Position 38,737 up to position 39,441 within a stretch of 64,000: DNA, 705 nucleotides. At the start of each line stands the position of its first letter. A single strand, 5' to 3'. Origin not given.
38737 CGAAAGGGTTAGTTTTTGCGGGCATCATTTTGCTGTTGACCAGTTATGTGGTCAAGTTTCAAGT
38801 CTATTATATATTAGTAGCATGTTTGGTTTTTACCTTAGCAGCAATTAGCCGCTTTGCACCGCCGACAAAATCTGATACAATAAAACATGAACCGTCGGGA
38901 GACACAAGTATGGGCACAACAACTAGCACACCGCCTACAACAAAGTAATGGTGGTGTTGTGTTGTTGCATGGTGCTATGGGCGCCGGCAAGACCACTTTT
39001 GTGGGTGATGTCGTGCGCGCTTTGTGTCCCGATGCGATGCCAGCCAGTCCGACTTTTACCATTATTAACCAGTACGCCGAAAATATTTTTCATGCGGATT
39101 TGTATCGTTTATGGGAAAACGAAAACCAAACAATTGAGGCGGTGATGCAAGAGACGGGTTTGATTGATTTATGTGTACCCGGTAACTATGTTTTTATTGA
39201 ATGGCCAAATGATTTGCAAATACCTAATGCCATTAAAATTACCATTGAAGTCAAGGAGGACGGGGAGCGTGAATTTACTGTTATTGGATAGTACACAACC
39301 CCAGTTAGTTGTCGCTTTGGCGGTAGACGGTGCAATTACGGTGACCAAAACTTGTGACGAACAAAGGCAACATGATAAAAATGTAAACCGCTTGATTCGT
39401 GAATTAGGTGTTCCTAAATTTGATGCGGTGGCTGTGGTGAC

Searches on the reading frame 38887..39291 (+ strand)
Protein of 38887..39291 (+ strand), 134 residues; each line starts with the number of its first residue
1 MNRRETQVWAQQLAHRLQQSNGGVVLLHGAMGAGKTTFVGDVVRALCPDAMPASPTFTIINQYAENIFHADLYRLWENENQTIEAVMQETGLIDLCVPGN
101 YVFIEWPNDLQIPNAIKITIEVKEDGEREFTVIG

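Call 71: search_protein_families(library=pfam, proteins=[window:38887-39291:+], max_evalue=0.001)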
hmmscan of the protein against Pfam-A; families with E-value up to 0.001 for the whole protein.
window:38887-39291:+ (134 aa): 3 families
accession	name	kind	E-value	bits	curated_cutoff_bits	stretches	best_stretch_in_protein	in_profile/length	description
PF02367.23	TsaE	-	3e-26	92.3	26.6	1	3-129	4-127/128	Threonylcarbamoyl adenosine biosynthesis protein TsaE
PF13191.12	AAA_16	-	1.4e-05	26.1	32.6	1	11-50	10-53/167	AAA ATPase domain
PF13555.12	AAA_29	-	0.00086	19.5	27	0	9-50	9-50/61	P-loop containing region of AAA domain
